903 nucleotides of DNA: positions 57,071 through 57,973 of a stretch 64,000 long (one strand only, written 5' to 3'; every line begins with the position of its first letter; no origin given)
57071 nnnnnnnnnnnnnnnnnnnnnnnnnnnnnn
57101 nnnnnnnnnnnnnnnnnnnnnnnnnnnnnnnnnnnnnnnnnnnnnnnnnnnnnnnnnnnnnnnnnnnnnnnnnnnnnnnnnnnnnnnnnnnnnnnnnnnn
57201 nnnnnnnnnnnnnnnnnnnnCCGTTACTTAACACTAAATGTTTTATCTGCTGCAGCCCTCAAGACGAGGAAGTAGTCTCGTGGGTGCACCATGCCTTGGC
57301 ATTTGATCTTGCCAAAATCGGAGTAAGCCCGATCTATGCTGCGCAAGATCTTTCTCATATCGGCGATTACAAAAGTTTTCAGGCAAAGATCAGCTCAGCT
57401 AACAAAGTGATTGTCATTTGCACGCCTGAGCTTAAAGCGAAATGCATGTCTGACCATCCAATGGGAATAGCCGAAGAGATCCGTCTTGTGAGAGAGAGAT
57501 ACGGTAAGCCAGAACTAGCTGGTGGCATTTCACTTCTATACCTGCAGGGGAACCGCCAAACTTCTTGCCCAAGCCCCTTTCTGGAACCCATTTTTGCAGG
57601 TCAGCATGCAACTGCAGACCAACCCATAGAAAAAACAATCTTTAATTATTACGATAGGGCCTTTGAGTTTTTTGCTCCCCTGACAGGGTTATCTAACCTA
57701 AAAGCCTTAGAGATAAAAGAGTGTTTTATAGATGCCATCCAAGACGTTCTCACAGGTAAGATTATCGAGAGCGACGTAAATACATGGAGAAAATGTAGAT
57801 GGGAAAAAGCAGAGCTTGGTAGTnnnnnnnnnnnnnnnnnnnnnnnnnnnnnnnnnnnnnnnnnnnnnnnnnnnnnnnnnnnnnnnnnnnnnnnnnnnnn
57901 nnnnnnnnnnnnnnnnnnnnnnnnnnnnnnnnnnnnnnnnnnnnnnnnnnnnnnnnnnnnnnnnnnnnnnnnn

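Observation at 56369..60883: TIR-like / NACHT / HEAT-repeat (NLR-like) STAND protein in an obligate-intracellular-type genome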

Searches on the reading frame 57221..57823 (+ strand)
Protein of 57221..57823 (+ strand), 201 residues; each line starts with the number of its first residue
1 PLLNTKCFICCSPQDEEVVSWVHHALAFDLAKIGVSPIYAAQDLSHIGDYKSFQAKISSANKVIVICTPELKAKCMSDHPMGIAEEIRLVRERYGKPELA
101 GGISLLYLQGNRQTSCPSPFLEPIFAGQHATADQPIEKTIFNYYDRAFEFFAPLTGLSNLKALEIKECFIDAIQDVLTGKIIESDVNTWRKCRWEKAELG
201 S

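Call 16: search_solved_structures(query=A2, max_evalue=10, show_alignments=4)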
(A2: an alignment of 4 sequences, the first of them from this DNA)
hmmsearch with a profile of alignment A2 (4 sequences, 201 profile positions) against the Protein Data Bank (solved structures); distinct sequences matched with E-value up to 10: 11.
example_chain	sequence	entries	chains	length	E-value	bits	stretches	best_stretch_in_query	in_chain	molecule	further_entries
4w8h_A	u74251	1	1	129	6.5e-05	25.8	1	7-87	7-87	Toll-receptor-related 2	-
4w8g_A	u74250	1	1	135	6.7e-05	25.8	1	7-87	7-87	Toll-receptor-related 2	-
5y8f_A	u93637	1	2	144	0.0057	19.5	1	5-100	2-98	Sefir domain protein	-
5y8e_A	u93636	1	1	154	0.0069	19.2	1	5-100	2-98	Sefir domain protein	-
7mqv_A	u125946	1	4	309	0.22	14.3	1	125-172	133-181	Prephenate dehydrogenase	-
5uyy_A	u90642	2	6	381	0.38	13.6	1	126-171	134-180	Prephenate dehydrogenase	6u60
9oar_L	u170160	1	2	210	0.52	13.1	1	100-161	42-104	G001-179 Fab light chain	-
9oas_K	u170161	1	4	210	0.58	12.9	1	97-161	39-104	G001-14 Fab light chain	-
9xwm_D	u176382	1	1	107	1.1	12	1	84-133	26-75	BD23-0087-K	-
3wb0_A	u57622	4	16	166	1.5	11.6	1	38-89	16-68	Uncharacterized protein MJ0488 | Uncharacterized protein MJ0488, Guanylyltransferase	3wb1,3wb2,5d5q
6ol7_B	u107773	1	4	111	1.8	11.4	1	103-153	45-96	glVRC01 Light Chain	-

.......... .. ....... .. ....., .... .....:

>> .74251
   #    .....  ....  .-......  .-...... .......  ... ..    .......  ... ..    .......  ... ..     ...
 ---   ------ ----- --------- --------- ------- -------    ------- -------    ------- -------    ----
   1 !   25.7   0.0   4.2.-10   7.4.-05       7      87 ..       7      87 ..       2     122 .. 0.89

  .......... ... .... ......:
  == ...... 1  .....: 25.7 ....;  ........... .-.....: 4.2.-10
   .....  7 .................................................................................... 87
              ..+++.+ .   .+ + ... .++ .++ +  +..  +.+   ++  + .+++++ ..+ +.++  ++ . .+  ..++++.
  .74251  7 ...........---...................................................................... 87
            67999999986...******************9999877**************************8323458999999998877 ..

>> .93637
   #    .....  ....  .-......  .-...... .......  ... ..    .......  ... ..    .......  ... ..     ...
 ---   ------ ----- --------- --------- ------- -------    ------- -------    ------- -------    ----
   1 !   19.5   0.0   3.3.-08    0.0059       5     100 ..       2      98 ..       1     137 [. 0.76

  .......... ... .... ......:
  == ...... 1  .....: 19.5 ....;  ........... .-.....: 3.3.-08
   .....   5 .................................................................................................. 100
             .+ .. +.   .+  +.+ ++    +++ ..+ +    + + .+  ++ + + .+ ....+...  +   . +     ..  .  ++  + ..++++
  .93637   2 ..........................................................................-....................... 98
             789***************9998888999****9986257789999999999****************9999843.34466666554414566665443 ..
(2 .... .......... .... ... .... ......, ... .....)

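Call 18: find_homologous_proteins(query=A2, max_evalue=0.01)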
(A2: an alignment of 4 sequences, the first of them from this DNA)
Query A2 (4 sequences) (201 aa, profile of the alignment): 1 proteins with E <= 0.01 among 1611 candidates.
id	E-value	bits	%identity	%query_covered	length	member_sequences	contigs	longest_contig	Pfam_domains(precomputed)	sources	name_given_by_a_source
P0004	1.7e-35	140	42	44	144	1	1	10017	-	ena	-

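Call 42: search_solved_structures(query=A5, max_evalue=1, show_alignments=5)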
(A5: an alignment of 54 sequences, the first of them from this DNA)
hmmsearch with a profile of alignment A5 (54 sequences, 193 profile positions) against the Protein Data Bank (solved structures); distinct sequences matched with E-value up to 1: 39.
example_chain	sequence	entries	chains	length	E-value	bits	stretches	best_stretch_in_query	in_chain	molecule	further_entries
5y8f_A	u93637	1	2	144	7e-20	74.8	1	8-144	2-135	Sefir domain protein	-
5y8e_A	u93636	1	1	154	8.7e-20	74.5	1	8-144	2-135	Sefir domain protein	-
4w8h_A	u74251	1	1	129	2.3e-05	27.4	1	12-82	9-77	Toll-receptor-related 2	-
4w8g_A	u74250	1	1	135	2.6e-05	27.3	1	12-82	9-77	Toll-receptor-related 2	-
7ylf_A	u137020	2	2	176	3.4e-05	26.9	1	4-127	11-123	Toll-like receptor 15 | Toll-like receptor 2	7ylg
7uwg_A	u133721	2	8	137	4.2e-05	26.6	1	8-93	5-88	Molecular chaperone Tir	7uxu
3h16_A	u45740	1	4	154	9e-05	25.5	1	4-80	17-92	TIR protein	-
8g83_A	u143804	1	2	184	9.8e-05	25.4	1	9-92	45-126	NAD(+) hydrolase AbTIR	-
7uxr_A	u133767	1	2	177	0.00025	24.1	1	9-92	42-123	TIR domain protein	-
4om7_A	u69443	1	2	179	0.00078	22.4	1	10-59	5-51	Toll-like receptor 6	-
1fyv_A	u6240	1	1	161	0.0011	22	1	9-56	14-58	TOLL-LIKE RECEPTOR 1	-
7nuw_A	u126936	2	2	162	0.0011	22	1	9-56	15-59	Toll-like receptor 1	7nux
7nt7_A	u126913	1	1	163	0.0011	22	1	9-56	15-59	Toll-like receptor 1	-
10ra_A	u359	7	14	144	0.0091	19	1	4-94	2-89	Sterile alpha and TIR motif-containing protein 1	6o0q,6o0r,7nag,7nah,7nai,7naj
6o0u_A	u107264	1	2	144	0.0092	19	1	4-94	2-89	Sterile alpha and TIR motif-containing protein 1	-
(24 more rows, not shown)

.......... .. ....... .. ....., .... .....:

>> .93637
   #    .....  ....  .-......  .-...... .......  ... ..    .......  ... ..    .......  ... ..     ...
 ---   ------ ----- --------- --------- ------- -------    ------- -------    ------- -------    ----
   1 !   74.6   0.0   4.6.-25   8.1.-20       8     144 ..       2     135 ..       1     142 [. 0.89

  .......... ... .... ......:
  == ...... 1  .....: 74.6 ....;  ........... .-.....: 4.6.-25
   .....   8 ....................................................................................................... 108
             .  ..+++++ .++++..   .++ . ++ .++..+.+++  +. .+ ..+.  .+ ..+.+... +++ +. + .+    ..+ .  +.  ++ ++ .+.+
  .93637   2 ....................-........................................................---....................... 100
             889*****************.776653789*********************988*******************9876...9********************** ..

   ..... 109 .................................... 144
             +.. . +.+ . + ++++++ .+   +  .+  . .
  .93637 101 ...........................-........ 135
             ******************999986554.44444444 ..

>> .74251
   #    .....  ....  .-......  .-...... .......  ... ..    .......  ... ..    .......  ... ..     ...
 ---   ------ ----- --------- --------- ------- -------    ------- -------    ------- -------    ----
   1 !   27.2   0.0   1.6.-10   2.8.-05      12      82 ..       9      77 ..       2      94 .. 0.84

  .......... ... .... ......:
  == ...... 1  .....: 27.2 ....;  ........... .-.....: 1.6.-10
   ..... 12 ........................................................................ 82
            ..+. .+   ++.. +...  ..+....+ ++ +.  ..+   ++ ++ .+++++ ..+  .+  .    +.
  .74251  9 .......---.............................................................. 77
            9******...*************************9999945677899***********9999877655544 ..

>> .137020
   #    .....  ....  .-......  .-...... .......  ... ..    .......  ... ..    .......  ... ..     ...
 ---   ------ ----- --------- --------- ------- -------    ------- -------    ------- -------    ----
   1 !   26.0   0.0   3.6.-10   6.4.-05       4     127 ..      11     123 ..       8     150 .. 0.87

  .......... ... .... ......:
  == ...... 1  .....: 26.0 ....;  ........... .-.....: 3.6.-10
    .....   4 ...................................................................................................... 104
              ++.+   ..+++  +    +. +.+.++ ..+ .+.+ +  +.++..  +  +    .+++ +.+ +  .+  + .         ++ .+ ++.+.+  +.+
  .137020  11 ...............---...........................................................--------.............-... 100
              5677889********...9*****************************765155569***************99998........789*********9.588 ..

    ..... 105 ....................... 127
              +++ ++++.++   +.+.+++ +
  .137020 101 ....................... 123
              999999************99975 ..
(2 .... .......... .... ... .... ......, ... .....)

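Call 43: search_protein_families(library=pfam, alignment_id=A5, max_evalue=0.01)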
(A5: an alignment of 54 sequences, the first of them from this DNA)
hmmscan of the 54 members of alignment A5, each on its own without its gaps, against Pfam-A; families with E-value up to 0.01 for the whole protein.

A. member 1, seq(201 aa): 1 family
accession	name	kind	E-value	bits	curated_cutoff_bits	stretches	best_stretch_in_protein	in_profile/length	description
PF13676.11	TIR_2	-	0.0019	19.1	28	1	8-90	2-75/122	TIR domain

B. families by the number of members that match (of 54 scanned): 9 families
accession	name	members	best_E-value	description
PF13676.11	TIR_2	43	3.7e-21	TIR domain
PF08357.16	SEFIR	17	1.9e-17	SEFIR domain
PF01582.25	TIR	4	2.2e-05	TIR domain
PF10137.14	CAP12-PCTIR_TIR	2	0.0065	CAP12/Pycsar effector protein, TIR domain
PF15736.10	DUF4684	1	0.0006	Domain of unknown function (DUF4684)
PF03358.20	FMN_red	1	0.0036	NADPH-dependent FMN reductase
PF12482.14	DUF3701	1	0.0063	Phage integrase protein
PF14288.11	FKS1_dom1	1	0.0083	1,3-beta-glucan synthase subunit FKS1, domain-1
PF23350.1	BBS2_pf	1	0.0083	BBS2 platform domain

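Call 47: find_related_loci(query=A2, collection=genome_contigs, flank=8000)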
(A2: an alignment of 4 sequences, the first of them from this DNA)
Query A2 (201 aa) in genome_contigs; peptide patterns used: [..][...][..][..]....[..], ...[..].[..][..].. (x = any residue, [..] = any of these).
58 stretches matched a pattern; 2 encode a relative of the query (tblastn E <= 1e-3); 2 distinct loci.
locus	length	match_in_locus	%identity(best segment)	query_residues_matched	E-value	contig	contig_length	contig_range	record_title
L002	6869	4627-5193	33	7-196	3e-38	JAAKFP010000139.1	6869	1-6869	MAG: Chlamydiae bacterium isolate K940_chlam_7 K940chlam7_139, whole genome shotgun sequence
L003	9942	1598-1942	32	7-126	4e-18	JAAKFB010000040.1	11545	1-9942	MAG: Chlamydiae bacterium isolate K1000_chlam_2 K1000chlam2_40, whole genome shotgun sequence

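Call 50: predict_structure(alignment_id=A5)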
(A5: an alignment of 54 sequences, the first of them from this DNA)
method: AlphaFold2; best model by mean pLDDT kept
length: 201 residues; sequences in the alignment: 54
mean_pLDDT: 89.5   pTM: 0.84
mean pLDDT of the five models: 89.5, 87.3, 87.0, 86.7, 86.7
residues with pLDDT >= 90: 146; 70-90: 38; 50-70: 12; < 50: 5
segments of 3 or more residues with pLDDT < 50: 127-131
pLDDT, mean of each block of 10 residues (from residue 1): 88 95 95 95 91 96 96 94 96 94 91 93 65 61 87 91 94 92 92 88 51
secondary structure, 60 per line:
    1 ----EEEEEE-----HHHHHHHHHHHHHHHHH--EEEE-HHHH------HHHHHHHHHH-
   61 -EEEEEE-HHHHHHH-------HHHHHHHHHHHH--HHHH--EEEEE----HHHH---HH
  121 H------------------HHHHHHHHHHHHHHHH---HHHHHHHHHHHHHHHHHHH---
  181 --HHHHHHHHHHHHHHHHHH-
elements in order: E5-10 H16-32 E35-38 H40-43 H50-59 E62-67 H69-75 H83-94 H97-100 E103-107 H112-115 H140-155 H159-177 H183-200

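Call 55: fold_search(model_id=the predicted structure, library=pdb)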
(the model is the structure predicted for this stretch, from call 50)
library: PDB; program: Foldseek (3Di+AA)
matches with E <= 10: 1337; with E <= 0.001: 0
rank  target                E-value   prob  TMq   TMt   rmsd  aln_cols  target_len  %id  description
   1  8qlp_E                1.8e-03  1.00  0.49  0.26   4.2       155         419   15  CryoEM structure of the RNA/DNA bound SPARTA (BabAgo/TIR-APAZ) tetrameric complex (released 2024-01-31)
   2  9ot1_D                2.3e-03  1.00  0.49  0.34   6.1       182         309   19  Helical assembly of the IL-17RA/RB/ACT1 complex (released 2025-12-17)
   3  4w8h_A                2.9e-03  1.00  0.41  0.62   3.0       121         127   20  Crystal structure of the TIR domain of the Toll-related Receptor TRR-2 from the lower metazoan Hydra magnipapillata (c (released 2015-09-09)
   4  4nux                  3.1e-03  0.99  0.43  0.45  11.1       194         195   16  Structure of receptor A (released 2014-05-14)
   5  7ylg                  3.3e-03  1.00  0.50  0.67   4.7       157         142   14  Crystal structure of the chicken Toll-like receptor 15 TIR domain (glutathione adduct) (released 2023-05-31)
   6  9ot1_C                3.3e-03  1.00  0.48  0.32   6.2       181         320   19  Helical assembly of the IL-17RA/RB/ACT1 complex (released 2025-12-17)
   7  5y8f_A                4.0e-03  1.00  0.41  0.55   3.1       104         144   24  Crystal Structure of a prokaryotic SEFIR domain (released 2018-04-04)
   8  8i87_A                4.2e-03  1.00  0.51  0.27   3.8       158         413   16  Cryo-EM structure of TIR-APAZ/Ago-gRNA-DNA complex (released 2023-07-19)
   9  4w8g                  4.8e-03  1.00  0.35  0.55   2.9       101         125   20  Crystal structure of the TIR domain of the Toll-related Receptor TRR-2 from the lower metazoan Hydra magnipapillata (cry (released 2015-09-09)
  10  7ylf                  6.5e-03  1.00  0.49  0.65   4.9       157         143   14  Crystal structure of the chicken Toll-like receptor 15 TIR domain (2-mercaptoethanol adduct) (released 2023-05-31)
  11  8qlp_M                6.5e-03  1.00  0.49  0.26   4.2       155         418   15  CryoEM structure of the RNA/DNA bound SPARTA (BabAgo/TIR-APAZ) tetrameric complex (released 2024-01-31)
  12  5y8e                  6.9e-03  1.00  0.49  0.63   3.3       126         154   24  Crystal Structure of a prokaryotic SEFIR domain (released 2018-04-04)
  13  8i87_G                1.2e-02  1.00  0.50  0.27   4.0       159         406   15  Cryo-EM structure of TIR-APAZ/Ago-gRNA-DNA complex (released 2023-07-19)
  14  8ifl_A                1.3e-02  1.00  0.50  0.27   5.4       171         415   13  Cryo-EM structure of tetrameric SPARTA gRNA-ssDNA target complex in state 1 (released 2024-01-17)
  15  6evs_A                1.6e-02  1.00  0.37  0.51   4.4       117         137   17  Characterization of 2-deoxyribosyltransferase from psychrotolerant bacterium Bacillus psychrosaccharolyticus: a suitab (released 2018-11-14)
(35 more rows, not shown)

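Call 88: search_protein_families(library=pfam, proteins=[L003:1211-3472:+, L003:3469-6162:+, L003:52-1248:-, L003:6300-6875:+, L002:2947-3606:+], max_evalue=0.001)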
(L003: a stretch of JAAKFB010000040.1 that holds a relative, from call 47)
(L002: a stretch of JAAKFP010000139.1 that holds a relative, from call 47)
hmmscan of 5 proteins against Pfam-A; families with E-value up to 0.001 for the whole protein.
L003:1211-3472:+ (753 aa): 3 families
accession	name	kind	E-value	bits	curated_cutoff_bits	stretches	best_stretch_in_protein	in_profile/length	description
PF13401.12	AAA_22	-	9.4e-08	32.9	27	1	521-602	4-93/130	AAA domain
PF00931.28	NB-ARC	-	4e-06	26.7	23.5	1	523-605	19-112/248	NB-ARC domain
PF20720.3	nSTAND3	-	0.00026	21.1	27.2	0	520-553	15-49/155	Novel STAND NTPase 3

L003:3469-6162:+ (897 aa): 15 families
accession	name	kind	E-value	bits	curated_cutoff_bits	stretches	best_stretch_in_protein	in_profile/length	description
PF13424.12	TPR_12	-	1.6e-13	51.1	30.1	1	740-792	8-60/77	Tetratricopeptide repeat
PF00931.28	NB-ARC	-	3.2e-13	50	23.5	1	253-442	8-222/248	NB-ARC domain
PF00515.34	TPR_1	-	6.2e-12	45.2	27.8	1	664-688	3-27/34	Tetratricopeptide repeat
PF07719.23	TPR_2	-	2.3e-11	43.3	27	1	663-688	2-27/34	Tetratricopeptide repeat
PF13181.12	TPR_8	-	9.3e-11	41.4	25.7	1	664-692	3-31/34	Tetratricopeptide repeat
PF13374.12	TPR_10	-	3.2e-09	36.9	27.5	0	664-688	4-28/42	Tetratricopeptide repeat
PF25199.1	nSTAND_NTPase5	-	9.3e-09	35.7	34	0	258-375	37-141/145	Novel STAND NTPase 5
PF13176.12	TPR_7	-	1.9e-07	31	27.9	0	666-687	3-24/36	Tetratricopeptide repeat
PF13428.12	TPR_14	-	4.5e-07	30.4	23.5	0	664-691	3-30/44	Tetratricopeptide repeat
PF14559.12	TPR_19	-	6.9e-06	26.7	25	0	642-688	4-51/68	Tetratricopeptide repeat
PF13173.12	AAA_14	-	8.9e-06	26.2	27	0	68-144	13-96/129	AAA domain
PF25000.1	DUF7779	-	9.5e-06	26.2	27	1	488-568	6-94/95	Domain of unknown function (DUF7779)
PF13401.12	AAA_22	-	4.9e-05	24.1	27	0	269-345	11-93/130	AAA domain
PF13414.12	TPR_11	-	0.0007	19.7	26.8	0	669-688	1-20/42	TPR repeat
PF13431.12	TPR_17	-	0.001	19.6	24.4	0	661-683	12-34/34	Tetratricopeptide repeat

L003:52-1248:- (398 aa): 3 families
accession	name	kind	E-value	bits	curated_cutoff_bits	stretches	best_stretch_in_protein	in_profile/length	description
PF00931.28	NB-ARC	-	4.1e-08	33.2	23.5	1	108-290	2-206/248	NB-ARC domain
PF13191.12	AAA_16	-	1.2e-06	29.6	32.6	1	104-150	2-47/167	AAA ATPase domain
PF13401.12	AAA_22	-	0.00018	22.2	27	1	126-213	4-93/130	AAA domain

L003:6300-6875:+ (191 aa): 0 families

L002:2947-3606:+ (219 aa): 9 families
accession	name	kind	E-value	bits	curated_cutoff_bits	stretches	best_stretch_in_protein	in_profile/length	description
PF13424.12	TPR_12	-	9.3e-46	154.4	30.1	3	123-198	1-76/77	Tetratricopeptide repeat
PF13374.12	TPR_10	-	2.2e-36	123.3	27.5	3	124-165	1-42/42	Tetratricopeptide repeat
PF24885.1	TPR_NPHP3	-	4.4e-13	49.6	100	1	54-155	112-213/239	Nephrocystin-3 TPR domain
PF00515.34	TPR_1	-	2.5e-10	40.2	27.8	1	125-154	1-30/34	Tetratricopeptide repeat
PF11887.13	Mce4_CUP1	-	9.8e-08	32.3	32.6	1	115-194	50-129/222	Cholesterol uptake porter CUP1 of Mce4, putative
PF13181.12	TPR_8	-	2.2e-07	30.9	25.7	0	126-154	2-30/34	Tetratricopeptide repeat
PF08946.15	Osmo_CC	-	6.5e-06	26.8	24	0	60-82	23-45/46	Osmosensory transporter coiled coil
PF07719.23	TPR_2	-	0.00085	19.7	27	0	125-156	1-32/34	Tetratricopeptide repeat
PF13431.12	TPR_17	-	0.00097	19.7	24.4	0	120-145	8-33/34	Tetratricopeptide repeat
